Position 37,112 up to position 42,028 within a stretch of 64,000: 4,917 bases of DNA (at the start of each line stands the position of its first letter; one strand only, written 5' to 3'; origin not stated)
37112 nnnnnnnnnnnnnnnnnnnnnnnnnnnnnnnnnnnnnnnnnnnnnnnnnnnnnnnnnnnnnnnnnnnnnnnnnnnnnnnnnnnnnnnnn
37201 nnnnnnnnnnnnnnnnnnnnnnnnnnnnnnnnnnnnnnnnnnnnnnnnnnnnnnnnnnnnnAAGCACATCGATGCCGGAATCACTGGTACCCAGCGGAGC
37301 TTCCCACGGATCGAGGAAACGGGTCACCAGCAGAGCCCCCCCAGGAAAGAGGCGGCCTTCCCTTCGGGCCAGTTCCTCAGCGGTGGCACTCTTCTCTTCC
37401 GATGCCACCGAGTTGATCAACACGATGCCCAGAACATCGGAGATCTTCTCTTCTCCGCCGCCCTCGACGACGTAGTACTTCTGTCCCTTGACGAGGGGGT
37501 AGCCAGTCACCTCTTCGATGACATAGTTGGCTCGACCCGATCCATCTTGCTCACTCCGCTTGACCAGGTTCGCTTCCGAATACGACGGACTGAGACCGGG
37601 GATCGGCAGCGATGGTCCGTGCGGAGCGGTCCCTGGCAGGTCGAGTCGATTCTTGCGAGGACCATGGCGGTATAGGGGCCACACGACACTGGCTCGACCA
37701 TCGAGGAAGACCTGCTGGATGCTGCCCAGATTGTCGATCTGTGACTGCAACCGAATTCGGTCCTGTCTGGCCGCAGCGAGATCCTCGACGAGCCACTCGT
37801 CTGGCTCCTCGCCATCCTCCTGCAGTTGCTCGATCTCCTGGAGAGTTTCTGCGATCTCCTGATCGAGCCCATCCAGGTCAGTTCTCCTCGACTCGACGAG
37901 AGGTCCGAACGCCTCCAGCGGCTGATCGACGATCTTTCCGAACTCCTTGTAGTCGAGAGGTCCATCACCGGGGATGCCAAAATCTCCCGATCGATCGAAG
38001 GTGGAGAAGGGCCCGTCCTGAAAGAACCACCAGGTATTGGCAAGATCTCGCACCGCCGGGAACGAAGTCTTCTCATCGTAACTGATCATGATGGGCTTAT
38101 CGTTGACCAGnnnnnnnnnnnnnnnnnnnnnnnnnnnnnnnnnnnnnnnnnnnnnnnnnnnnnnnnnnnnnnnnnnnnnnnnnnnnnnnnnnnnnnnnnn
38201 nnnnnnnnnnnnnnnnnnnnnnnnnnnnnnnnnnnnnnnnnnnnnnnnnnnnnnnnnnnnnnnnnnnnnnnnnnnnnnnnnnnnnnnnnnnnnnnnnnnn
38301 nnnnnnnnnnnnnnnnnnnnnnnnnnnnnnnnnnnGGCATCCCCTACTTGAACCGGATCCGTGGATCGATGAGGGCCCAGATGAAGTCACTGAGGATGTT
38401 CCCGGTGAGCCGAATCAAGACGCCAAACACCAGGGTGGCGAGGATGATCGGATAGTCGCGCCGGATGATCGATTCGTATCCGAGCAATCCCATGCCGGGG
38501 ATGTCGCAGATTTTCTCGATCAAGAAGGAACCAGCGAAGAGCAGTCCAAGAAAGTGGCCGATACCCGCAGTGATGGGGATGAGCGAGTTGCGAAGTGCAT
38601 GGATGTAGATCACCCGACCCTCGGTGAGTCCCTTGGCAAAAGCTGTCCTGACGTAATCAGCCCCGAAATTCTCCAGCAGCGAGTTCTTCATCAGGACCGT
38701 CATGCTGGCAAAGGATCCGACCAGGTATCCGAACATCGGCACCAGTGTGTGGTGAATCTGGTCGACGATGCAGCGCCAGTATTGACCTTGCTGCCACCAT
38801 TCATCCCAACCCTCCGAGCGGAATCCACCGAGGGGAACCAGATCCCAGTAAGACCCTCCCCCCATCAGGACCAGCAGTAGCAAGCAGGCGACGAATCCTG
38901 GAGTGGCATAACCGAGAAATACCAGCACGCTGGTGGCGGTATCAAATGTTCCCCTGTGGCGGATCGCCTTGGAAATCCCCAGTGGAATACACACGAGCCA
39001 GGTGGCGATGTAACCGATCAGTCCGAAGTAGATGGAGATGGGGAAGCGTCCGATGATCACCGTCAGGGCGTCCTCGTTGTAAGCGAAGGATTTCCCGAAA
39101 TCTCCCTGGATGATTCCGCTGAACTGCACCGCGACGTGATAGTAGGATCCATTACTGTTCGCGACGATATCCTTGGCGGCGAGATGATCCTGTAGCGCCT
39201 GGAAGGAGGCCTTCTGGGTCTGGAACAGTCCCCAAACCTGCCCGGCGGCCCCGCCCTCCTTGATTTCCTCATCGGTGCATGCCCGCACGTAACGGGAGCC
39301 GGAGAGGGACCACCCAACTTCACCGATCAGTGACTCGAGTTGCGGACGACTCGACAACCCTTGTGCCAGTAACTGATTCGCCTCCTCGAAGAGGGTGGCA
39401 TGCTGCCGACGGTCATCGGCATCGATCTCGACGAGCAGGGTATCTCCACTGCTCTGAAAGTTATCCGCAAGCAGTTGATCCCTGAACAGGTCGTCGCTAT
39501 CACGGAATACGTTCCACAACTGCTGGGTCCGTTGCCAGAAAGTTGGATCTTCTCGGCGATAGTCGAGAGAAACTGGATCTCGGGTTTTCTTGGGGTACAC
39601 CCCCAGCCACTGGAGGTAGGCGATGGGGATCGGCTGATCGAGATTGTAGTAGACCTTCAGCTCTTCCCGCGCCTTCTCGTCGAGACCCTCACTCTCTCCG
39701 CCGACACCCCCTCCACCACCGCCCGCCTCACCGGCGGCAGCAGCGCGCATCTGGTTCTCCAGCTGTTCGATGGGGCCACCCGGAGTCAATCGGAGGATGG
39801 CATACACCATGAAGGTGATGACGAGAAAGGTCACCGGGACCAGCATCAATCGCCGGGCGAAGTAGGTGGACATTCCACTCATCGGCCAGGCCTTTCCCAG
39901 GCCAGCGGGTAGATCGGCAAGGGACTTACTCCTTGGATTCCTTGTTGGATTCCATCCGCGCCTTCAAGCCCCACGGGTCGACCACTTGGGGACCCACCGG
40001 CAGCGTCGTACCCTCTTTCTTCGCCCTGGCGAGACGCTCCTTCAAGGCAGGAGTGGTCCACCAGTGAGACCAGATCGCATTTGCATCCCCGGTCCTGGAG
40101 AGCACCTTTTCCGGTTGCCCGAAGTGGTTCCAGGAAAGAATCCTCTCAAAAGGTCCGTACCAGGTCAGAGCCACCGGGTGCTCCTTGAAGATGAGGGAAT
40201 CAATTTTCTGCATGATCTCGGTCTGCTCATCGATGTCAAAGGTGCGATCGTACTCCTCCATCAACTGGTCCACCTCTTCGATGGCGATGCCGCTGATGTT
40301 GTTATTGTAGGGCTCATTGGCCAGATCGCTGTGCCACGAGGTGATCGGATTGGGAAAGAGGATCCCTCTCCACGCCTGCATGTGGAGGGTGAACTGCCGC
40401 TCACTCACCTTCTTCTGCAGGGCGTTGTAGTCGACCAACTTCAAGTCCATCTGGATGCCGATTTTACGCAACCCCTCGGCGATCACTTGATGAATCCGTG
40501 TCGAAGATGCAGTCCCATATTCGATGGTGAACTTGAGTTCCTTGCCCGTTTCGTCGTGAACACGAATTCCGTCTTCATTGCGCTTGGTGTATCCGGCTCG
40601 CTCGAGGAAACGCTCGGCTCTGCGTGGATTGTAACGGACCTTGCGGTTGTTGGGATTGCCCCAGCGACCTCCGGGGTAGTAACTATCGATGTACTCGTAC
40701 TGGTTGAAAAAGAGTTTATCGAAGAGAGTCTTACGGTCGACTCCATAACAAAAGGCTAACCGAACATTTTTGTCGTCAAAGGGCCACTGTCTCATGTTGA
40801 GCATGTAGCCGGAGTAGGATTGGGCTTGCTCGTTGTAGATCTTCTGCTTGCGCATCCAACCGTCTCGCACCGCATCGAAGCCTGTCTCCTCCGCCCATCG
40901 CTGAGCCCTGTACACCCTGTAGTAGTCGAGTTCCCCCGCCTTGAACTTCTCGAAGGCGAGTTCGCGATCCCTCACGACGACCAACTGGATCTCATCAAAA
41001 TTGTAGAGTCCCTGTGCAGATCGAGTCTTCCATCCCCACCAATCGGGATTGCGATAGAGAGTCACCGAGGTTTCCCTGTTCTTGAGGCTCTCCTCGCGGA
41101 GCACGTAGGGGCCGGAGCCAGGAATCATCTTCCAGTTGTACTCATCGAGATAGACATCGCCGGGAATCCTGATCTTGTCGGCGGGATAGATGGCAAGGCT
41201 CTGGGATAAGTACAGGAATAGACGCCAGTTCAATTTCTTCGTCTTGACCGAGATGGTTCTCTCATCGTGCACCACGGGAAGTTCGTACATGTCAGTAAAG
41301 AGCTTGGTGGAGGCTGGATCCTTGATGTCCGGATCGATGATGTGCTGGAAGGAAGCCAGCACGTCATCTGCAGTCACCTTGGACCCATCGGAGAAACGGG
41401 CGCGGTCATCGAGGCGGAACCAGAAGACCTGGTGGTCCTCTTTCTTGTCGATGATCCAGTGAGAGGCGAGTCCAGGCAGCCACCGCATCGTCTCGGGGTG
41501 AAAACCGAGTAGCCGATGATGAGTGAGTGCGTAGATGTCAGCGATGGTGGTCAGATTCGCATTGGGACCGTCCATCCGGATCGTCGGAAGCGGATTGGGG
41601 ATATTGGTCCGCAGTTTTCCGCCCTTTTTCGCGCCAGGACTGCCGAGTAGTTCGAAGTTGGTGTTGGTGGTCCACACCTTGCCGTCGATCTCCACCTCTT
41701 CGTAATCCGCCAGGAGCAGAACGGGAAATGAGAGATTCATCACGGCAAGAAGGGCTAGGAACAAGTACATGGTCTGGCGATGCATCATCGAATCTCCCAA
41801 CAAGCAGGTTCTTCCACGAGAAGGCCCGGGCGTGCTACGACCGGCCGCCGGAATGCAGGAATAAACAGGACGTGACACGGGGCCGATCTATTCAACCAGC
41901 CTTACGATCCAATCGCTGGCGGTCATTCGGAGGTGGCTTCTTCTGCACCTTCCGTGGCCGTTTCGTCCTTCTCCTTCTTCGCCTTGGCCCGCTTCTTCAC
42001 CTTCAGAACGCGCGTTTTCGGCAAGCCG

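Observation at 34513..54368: Four family-5 SBP/permease importer loci in 20 kb with only one ATPase pair; permeases carry large periplasmic insertions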

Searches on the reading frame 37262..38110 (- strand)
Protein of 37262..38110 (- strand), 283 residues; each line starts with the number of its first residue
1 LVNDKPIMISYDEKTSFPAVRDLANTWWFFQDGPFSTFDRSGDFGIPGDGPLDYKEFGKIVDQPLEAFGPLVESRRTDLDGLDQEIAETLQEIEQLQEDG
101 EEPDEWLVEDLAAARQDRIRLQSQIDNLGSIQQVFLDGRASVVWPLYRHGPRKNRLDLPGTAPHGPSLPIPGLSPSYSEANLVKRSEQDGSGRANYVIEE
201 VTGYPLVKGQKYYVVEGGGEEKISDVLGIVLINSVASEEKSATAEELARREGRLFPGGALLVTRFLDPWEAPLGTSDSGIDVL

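Call 54: predict_structure(alignment_id=A2)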
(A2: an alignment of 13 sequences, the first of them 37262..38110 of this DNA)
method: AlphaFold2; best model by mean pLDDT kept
length: 283 residues; sequences in the alignment: 13
mean_pLDDT: 74.9   pTM: 0.46
mean pLDDT of the five models: 74.9, 74.0, 73.8, 73.6, 72.6
residues with pLDDT >= 90: 60; 70-90: 138; 50-70: 40; < 50: 45
segments of 3 or more residues with pLDDT < 50: 1-3, 147-171, 267-283
pLDDT, mean of each block of 10 residues (from residue 1): 67 81 65 66 71 75 85 90 93 92 90 92 89 88 60 36 43 68 79 85 84 79 77 84 86 82 63 39 38
secondary structure, 60 per line:
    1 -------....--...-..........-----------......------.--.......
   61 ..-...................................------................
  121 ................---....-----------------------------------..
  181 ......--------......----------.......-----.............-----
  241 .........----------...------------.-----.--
elements in order: E8-11 E14-16 H18-27 H40-44 H54-62 H64-98 H105-136 E140-143 E179-186 E195-200 E211-217 E223-235 E241-249 E260-262

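Call 71: search_protein_representatives(alignment_id=A2)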
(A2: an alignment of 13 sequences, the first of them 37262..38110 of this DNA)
Query: 13 sequences, 285 profile positions. Proteins with E-value up to 0.001 (for the whole library): 21; up to 1e-10: 18; up to 1e-30: 6. The best 21 are listed.
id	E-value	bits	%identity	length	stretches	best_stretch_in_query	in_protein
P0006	1.3e-128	444.9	-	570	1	1-285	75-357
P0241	8.1e-68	245.4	-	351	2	1-169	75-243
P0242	6.3e-58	212.9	-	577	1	1-284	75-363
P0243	1.2e-52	195.6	-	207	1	1-132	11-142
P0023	2.0e-43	165.4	-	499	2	1-171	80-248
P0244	6.4e-34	134.1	-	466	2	1-170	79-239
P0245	1.4e-23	100.2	-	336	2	1-167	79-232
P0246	6.1e-22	94.8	-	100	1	1-85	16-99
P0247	1.8e-21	93.3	-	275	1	2-172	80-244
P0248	5.0e-21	91.9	-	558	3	1-67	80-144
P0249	5.0e-19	85.3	-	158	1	1-75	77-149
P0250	5.3e-18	81.9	-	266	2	93-166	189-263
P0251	2.3e-17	79.8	-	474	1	2-168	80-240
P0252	1.1e-16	77.6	-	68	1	77-143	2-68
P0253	3.6e-15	72.6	-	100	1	1-59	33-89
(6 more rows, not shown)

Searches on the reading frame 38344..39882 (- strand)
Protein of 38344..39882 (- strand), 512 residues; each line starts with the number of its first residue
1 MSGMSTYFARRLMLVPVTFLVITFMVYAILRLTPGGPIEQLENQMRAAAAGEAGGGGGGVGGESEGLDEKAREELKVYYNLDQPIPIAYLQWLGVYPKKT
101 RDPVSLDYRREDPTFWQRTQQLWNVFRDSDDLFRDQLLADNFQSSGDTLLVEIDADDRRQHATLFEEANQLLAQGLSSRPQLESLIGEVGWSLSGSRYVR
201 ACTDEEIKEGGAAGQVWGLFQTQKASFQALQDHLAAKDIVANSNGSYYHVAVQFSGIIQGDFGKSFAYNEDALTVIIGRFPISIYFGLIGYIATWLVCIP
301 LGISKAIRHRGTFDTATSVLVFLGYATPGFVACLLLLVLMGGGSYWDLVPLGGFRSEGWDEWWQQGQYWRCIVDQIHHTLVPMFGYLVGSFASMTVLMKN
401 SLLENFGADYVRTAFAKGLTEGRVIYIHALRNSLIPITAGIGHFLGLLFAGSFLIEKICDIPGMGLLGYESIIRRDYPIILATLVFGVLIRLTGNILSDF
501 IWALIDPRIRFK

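Call 3: search_protein_families(library=pfam, proteins=[window:38344-39882:-])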
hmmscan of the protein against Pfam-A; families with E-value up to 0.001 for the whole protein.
window:38344-39882:- (512 aa): 1 family
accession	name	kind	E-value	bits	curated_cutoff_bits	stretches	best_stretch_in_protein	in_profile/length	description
PF00528.27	BPD_transp_1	-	2.9e-28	99.3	26.4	1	299-510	2-183/184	Binding-protein-dependent transport system inner membrane component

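Call 62: search_protein_families(library=ncbifam, proteins=[window:38344-39882:-], max_evalue=1e-10)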
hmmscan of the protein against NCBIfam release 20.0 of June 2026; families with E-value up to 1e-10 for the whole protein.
window:38344-39882:- (512 aa): 12 families
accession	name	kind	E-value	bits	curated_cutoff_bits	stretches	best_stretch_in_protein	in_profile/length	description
NF011712.0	PRK15133.1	subfamily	8.2e-67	225.7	445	1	257-511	110-361/364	microcin C ABC transporter permease YejB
NF045472.1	Opp4B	equivalog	4.2e-51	174.1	450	1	253-510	69-319/319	oligopeptide ABC transporter permease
NF045470.1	Opp2B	equivalog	3.9e-46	157.6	350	1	254-510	65-300/300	nickel ABC transporter permease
NF045471.1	Opp3B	equivalog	1.2e-40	139.9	480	1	253-511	62-304/308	oligopeptide ABC transporter permease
TIGR02789.1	nickel_nikB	equivalog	1.7e-36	126.2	447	1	255-510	73-307/314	nickel ABC transporter permease subunit NikB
NF008161.0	PRK10914.1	equivalog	1.7e-36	126.1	590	1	254-512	70-338/339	dipeptide ABC transporter permease DppB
NF045469.1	Opp1B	equivalog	9.8e-35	120.5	380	1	374-510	172-307/307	nickel/cobalt ABC transporter permease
NF007677.0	PRK10352.1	equivalog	1.9e-31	109.4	433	1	376-511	173-308/314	nickel ABC transporter permease subunit NikB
NF043081.1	MMSYN1_0165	equivalog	5.3e-31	108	350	1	268-511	163-386/388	oligopeptide ABC transporter permease OppB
NF007008.0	PRK09471.1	equivalog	1.7e-30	106.5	388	1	254-511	67-306/306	oligopeptide ABC transporter permease OppB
NF011661.0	PRK15081.1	equivalog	3.6e-29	102.2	463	1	252-512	67-306/306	glutathione ABC transporter permease GsiC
NF011690.0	PRK15110.1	equivalog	7e-23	81.6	432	1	252-507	46-311/321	putrescine export ABC transporter permease SapB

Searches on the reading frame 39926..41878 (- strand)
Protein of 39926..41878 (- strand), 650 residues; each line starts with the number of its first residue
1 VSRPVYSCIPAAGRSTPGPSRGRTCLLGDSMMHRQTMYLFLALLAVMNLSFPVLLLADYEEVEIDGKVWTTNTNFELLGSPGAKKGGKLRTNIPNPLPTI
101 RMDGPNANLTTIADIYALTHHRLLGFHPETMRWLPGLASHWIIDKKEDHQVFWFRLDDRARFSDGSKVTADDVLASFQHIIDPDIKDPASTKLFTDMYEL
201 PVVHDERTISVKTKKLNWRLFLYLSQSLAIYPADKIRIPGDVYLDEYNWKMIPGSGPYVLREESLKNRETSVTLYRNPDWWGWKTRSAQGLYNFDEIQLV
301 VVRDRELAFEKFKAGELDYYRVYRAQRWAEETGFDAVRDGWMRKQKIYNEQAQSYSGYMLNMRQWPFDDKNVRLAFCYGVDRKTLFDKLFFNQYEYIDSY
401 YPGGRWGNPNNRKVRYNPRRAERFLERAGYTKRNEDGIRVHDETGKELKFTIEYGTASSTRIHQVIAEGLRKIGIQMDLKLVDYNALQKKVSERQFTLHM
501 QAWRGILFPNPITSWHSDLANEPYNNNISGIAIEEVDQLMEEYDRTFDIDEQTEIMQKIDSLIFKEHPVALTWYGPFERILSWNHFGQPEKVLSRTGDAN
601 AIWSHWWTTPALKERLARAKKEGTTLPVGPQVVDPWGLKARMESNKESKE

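Call 3: search_protein_families(library=pfam, proteins=[window:39926-41878:-])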
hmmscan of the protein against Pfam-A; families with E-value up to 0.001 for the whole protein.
window:39926-41878:- (650 aa): 1 family
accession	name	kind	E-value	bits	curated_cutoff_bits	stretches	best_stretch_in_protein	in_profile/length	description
PF00496.27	SBP_bac_5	-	5.6e-62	210.4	32.4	1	135-517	4-359/368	Bacterial extracellular solute-binding proteins, family 5 Middle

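Call 40: search_solved_structures(query=window:39926-41788:-, max_evalue=1e-10)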
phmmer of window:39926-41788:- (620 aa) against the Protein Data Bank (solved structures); distinct sequences matched with E-value up to 1e-10: 27.
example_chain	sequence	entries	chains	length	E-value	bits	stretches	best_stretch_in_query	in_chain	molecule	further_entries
7z8e_A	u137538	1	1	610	3.6e-35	125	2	50-375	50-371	ABC transporter substrate-binding protein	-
5icq_A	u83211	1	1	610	3.2e-33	118.5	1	49-356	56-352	Methylocystis parvus OBBP MbnE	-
4ony_A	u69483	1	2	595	3.2e-25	92.1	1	121-377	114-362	Extracellular solute-binding protein family 5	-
8fsr_A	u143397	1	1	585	1.7e-23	86.4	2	121-376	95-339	YejA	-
7z6f_E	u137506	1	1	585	1.8e-23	86.3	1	121-376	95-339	YejA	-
7atr_A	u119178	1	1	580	2.1e-23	86.1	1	122-376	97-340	Uncharacterized protein YejA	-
8fss_A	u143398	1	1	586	4e-23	85.1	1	121-376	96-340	YejA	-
8fsq_A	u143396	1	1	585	7.2e-22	81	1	121-376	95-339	YejA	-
1xoc_A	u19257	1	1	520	2.2e-18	69.5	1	125-545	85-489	Oligopeptide-binding protein appA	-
8efz_A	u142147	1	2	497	1.2e-17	67.1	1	111-459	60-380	Extracellular solute-binding protein family 5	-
2noo_A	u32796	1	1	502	3.6e-14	55.6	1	102-452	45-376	Nickel-binding periplasmic protein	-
8spm_A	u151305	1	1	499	1.1e-13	54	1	103-467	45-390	Nickel ABC transporter, nickel/metallophore periplasmic binding protein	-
3mzb_A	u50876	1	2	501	1.1e-13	54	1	103-467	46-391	Nickel-binding periplasmic protein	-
1zlq_A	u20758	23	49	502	1.1e-13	54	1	103-467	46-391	Nickel-binding periplasmic protein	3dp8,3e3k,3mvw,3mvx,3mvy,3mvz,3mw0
1uiu_A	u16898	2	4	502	1.1e-13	53.9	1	103-467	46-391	Nickel-binding periplasmic protein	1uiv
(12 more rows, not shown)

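Call 62: search_protein_families(library=ncbifam, proteins=[window:39926-41788:-], max_evalue=1e-10)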
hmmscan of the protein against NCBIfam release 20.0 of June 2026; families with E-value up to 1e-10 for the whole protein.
window:39926-41788:- (620 aa): 7 families
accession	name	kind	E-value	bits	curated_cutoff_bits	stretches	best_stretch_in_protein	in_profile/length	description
TIGR02294.1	nickel_nikA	equivalog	3.8e-28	98.3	393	1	105-528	50-453/501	nickel ABC transporter substrate-binding protein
NF045467.1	Opp4A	equivalog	2.3e-25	88.9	650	1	239-543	221-526/556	oligopeptide ABC transporter substrate-binding protein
TIGR04028.1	SBP_KPN_01854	hypoth_equivalog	3.2e-25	88.7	468.5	1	91-532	32-467/509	TIGR04028 family ABC transporter substrate-binding protein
NF047575.1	opine_bind_CntA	exception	2.2e-20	72.7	800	1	105-527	79-484/535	staphylopine-dependent metal ABC transporter substrate-binding lipoprotein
NF045468.1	Opp5A_nikA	equivalog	1.1e-15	57.1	600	1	104-540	58-454/488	nickel ABC transporter substrate-binding protein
NF011684.0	PRK15104.1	equivalog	4.5e-12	45.5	947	0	103-161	82-137/543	oligopeptide ABC transporter substrate-binding protein OppA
NF011689.0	PRK15109.1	equivalog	2.8e-11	42.8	560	0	329-473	301-437/547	ABC transporter substrate-binding protein SapA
